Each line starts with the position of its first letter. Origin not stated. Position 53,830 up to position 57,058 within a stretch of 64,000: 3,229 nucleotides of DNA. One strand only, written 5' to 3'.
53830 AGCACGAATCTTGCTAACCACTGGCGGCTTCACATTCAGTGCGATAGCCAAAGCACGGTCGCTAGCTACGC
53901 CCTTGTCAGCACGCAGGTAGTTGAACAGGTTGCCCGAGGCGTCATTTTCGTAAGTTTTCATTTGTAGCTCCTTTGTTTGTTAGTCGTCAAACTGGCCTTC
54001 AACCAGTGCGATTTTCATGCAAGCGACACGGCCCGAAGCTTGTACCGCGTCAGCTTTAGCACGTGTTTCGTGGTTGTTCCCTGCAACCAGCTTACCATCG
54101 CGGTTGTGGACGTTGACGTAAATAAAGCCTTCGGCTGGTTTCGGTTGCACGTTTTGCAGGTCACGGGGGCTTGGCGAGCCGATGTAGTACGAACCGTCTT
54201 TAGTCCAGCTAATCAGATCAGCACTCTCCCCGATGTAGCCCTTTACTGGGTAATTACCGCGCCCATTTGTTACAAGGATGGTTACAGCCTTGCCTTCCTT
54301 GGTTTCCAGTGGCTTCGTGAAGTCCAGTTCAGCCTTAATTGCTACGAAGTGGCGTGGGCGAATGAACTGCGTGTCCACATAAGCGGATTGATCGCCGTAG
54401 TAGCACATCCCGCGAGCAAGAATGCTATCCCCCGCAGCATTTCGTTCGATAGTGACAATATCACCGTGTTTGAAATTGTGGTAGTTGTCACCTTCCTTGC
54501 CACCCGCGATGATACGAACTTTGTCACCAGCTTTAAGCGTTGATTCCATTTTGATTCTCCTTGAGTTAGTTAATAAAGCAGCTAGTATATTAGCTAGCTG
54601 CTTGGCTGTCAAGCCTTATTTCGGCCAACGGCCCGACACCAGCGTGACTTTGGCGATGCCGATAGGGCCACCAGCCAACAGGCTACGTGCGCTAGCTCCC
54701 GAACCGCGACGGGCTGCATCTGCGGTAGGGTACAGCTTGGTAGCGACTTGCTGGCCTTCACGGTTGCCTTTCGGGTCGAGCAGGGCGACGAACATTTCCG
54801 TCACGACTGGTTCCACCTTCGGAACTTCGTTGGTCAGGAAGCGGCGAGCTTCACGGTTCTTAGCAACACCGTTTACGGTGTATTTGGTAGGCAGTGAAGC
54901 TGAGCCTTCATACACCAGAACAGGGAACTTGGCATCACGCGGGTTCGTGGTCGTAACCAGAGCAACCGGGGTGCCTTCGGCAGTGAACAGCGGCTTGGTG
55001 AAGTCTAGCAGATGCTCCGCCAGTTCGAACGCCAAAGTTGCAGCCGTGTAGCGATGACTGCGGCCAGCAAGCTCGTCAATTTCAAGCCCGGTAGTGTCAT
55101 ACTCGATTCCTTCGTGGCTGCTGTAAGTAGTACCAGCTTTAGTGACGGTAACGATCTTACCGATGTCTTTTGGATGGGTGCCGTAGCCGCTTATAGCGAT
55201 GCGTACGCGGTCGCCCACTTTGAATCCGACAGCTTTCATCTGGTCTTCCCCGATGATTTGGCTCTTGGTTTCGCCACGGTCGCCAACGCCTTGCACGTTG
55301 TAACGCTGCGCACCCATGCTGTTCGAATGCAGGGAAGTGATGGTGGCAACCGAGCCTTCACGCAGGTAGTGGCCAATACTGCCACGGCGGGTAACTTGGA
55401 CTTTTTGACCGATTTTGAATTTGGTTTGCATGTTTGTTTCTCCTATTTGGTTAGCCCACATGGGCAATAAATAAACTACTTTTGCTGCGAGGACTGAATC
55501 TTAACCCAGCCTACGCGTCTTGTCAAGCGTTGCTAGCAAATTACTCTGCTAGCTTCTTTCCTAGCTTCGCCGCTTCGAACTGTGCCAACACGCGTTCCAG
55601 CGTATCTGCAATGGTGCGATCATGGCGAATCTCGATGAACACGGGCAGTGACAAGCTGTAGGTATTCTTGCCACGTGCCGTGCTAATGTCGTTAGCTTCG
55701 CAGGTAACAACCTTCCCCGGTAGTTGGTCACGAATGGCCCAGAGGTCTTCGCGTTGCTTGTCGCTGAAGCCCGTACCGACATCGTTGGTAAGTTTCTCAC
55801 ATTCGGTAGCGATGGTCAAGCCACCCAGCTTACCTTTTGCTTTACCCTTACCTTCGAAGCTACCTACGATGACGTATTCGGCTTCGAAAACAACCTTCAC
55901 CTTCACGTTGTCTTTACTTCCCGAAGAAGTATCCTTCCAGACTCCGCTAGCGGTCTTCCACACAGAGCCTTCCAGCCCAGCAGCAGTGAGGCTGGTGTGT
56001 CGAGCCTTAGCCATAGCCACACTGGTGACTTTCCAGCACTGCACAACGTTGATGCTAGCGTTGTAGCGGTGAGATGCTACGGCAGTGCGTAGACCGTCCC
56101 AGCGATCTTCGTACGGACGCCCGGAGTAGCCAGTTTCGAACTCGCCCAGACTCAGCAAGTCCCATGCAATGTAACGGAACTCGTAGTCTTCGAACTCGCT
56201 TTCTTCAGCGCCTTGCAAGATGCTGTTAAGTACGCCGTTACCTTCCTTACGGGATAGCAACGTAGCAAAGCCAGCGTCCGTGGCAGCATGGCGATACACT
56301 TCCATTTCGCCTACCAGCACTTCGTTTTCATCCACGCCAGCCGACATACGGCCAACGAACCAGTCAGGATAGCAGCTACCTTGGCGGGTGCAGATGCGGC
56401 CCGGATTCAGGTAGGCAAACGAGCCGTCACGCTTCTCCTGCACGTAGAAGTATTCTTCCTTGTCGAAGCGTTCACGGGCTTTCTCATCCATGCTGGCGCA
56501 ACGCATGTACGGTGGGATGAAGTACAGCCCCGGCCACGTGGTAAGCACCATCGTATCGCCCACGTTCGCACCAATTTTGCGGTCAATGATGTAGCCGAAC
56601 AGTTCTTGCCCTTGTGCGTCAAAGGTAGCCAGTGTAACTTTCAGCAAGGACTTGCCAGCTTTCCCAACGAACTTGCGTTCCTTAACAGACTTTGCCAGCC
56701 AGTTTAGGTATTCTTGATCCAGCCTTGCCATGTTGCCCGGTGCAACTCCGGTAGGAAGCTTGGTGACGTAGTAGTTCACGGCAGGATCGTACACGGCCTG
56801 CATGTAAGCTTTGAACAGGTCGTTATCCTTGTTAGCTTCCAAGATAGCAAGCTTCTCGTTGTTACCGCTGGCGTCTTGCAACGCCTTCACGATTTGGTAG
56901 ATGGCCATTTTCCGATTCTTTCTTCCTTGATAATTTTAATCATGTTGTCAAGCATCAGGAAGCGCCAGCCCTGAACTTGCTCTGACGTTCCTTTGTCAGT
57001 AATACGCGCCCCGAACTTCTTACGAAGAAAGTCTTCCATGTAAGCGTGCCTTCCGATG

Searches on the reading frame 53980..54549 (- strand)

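Call 3: search_protein_families(library=pfam, proteins=[window:53980-54549:-], max_evalue=1)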
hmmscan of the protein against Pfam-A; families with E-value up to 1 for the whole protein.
window:53980-54549:- (189 aa): 2 families
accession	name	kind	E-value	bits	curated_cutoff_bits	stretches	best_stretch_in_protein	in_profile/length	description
PF14627.12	DUF4453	-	0.00015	22.3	26.1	1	82-158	17-92/109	Domain of unknown function (DUF4453)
PF07653.23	SH3_2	-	0.1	12.7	21.8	0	4-23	17-35/55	Variant SH3 domain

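Call 4: search_protein_families(library=phrogs, proteins=[window:53980-54549:-], max_evalue=0.1)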
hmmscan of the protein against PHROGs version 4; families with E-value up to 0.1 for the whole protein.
window:53980-54549:- (189 aa): 2 families
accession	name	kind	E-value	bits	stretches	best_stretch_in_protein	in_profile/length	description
phrog_10905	-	unknown function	0.0001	23.8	1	8-77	5-71/131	-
phrog_10201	-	unknown function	0.00099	20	1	1-39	1-35/65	-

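Call 56: search_protein_families(library=ncbifam, proteins=[window:53980-54549:-], max_evalue=0.1)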
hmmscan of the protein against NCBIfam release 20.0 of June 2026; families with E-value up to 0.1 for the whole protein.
window:53980-54549:- (189 aa): 0 families

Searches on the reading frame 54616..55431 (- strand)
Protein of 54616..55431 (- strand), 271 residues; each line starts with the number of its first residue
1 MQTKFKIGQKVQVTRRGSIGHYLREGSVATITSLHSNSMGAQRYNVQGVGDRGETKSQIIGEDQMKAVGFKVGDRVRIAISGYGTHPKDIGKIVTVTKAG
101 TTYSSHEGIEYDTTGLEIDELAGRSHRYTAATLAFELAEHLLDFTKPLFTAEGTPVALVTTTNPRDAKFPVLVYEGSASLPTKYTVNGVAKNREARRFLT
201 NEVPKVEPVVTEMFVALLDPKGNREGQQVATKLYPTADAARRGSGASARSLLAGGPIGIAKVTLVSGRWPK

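Call 3: search_protein_families(library=pfam, proteins=[window:54616-55431:-], max_evalue=1)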
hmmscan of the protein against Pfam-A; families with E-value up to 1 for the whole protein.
window:54616-55431:- (271 aa): 2 families
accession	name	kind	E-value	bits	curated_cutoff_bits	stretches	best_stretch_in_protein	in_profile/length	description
PF00477.22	LEA_5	-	0.0013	19.5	40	1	22-113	14-106/109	Small hydrophilic plant seed protein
PF24203.1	Phage_ProQ_C_like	-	0.0022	19.1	27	1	65-109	1-40/112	Phage ProQ C-terminal-like domain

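Call 4: search_protein_families(library=phrogs, proteins=[window:54616-55431:-], max_evalue=0.1)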
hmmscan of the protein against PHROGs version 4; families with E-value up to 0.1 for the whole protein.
window:54616-55431:- (271 aa): 5 families
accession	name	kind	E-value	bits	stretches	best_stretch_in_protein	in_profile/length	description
phrog_10201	-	unknown function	2.7e-06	28.2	1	70-100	5-34/65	-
phrog_5785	-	unknown function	0.00063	20.2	0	3-35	4-38/80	-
phrog_9662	-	unknown function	0.031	16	1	70-118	13-59/118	-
phrog_3032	-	unknown function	0.038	15.4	0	65-110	2-48/123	-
phrog_13152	-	unknown function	0.074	14.1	0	68-97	7-34/171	-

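Call 17: find_homologous_proteins(query=A2, max_evalue=0.01)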
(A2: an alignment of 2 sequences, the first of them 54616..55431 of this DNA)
Query A2 (2 sequences) (271 aa, profile of the alignment): 7 proteins with E <= 0.01 among 8000 candidates.
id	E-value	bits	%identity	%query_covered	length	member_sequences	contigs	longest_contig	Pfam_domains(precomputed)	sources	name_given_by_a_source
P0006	6.2e-156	536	100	100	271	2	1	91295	-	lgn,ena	-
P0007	7.9e-96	339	30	74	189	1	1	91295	-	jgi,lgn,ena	jgi:hypothetical protein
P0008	3.3e-44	170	51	77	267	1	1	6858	-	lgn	-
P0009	2.3e-23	101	37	77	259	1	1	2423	-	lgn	-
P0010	1.1e-22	99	34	97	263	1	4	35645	-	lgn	-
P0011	4.6e-15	74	36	74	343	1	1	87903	-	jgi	jgi:hypothetical protein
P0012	4.0e-14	71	41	49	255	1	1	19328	-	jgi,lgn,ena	jgi:hypothetical protein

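Call 56: search_protein_families(library=ncbifam, proteins=[window:54616-55431:-], max_evalue=0.1)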
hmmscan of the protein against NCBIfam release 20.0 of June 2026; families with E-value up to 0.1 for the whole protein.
window:54616-55431:- (271 aa): 0 families

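Call 58: search_dna_similar(query=window:54616-55431:-, collection=phages, mode=protein, max_rows=20, max_evalue=0.01)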
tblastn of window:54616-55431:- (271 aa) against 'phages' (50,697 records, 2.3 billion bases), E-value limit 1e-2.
No match.

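Call 67: find_encoding_contigs(protein=P0011, flank=6000, max_places=2)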
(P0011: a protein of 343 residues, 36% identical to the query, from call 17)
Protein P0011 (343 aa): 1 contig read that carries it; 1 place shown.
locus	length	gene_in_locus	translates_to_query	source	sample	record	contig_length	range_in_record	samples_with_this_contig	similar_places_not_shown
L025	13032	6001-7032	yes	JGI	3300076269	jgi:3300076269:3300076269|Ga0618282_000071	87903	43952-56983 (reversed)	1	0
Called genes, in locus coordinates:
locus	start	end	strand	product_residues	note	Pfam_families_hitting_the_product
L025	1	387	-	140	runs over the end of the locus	-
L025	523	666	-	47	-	-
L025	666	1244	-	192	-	-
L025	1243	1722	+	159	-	-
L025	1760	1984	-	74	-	-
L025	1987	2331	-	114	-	PF26991:DUF8317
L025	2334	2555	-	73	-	-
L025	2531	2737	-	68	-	-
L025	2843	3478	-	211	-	-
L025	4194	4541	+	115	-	PF00472:RF-1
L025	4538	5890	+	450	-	PF01068:DNA_ligase_A_M, PF14743:DNA_ligase_OB_2 (weak)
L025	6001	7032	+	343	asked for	-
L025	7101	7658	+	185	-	-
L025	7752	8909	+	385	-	PF21189:PHA02142, PF09414:RNA_ligase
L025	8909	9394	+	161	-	PF07486:Hydrolase_2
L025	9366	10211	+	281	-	-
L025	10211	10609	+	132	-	-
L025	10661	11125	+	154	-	-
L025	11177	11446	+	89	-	-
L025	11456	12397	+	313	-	PF23942:DUF7277, PF23940:DUF7275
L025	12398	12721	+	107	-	-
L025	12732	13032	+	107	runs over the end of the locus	-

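Call 68: find_encoding_contigs(protein=P0010, flank=6000, max_places=2)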
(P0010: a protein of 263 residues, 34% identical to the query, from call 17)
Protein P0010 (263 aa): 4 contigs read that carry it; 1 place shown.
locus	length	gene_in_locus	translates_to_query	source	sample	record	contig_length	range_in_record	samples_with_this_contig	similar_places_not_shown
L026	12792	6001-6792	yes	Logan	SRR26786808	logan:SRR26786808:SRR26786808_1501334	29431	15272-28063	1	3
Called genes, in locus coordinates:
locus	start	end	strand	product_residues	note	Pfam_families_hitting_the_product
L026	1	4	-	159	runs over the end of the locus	-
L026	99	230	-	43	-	-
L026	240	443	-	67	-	-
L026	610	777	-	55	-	-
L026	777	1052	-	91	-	-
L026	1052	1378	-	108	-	-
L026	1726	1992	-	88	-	-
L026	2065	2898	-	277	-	PF23822:DUF7192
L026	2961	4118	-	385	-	PF00004:AAA, PF07728:AAA_5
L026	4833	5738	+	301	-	PF01068:DNA_ligase_A_M, PF14743:DNA_ligase_OB_2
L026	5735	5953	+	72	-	-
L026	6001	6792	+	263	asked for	-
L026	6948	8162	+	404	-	PF21189:PHA02142, PF09414:RNA_ligase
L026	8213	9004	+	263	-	-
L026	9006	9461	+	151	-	PF07486:Hydrolase_2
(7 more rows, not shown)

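Call 87: search_protein_families(library=pfam, proteins=[P0008, P0009, P0010, P0011, P0012, L025:7101-7658:+], max_evalue=0.1)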
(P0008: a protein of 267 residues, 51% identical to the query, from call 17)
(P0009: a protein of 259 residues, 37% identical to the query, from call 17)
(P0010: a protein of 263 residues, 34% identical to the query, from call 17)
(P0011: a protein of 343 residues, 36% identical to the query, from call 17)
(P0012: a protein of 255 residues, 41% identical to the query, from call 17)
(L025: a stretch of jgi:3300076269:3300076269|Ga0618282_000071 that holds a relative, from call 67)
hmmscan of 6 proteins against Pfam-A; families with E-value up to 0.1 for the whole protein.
P0008 (267 aa): 1 family
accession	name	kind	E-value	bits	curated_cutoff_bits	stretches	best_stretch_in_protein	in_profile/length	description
PF01957.25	NfeD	-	0.025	15.2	29.1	0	3-17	37-51/57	NfeD-like C-terminal, partner-binding domain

P0009 (259 aa): 0 families

P0010 (263 aa): 0 families

P0011 (343 aa): 1 family
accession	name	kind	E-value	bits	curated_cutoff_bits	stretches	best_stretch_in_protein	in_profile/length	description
PF00467.35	KOW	-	0.013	15.7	22.3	0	156-167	1-12/32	KOW motif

P0012 (255 aa): 0 families

L025:7101-7658:+ (185 aa): 0 families

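Call 88: search_solved_structures(query=A2, max_evalue=1)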
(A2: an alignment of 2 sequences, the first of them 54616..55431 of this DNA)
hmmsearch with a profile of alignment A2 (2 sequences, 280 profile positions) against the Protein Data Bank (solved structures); distinct sequences matched with E-value up to 1: 0.

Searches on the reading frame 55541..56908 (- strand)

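Call 12: search_protein_families(library=pfam, proteins=[window:55541-56908:-], max_evalue=0.01)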
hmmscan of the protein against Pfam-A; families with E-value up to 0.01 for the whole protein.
window:55541-56908:- (455 aa): 3 families
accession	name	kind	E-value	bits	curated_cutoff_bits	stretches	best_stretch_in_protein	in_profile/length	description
PF14743.12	DNA_ligase_OB_2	-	8.4e-08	32.5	28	1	352-410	1-53/66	DNA ligase OB-like domain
PF01068.26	DNA_ligase_A_M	-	0.0002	21.6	26.2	1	152-338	20-204/204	ATP dependent DNA ligase domain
PF04679.21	DNA_ligase_A_C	-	0.0075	17.1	27.5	0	376-390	23-37/94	ATP dependent DNA ligase C terminal region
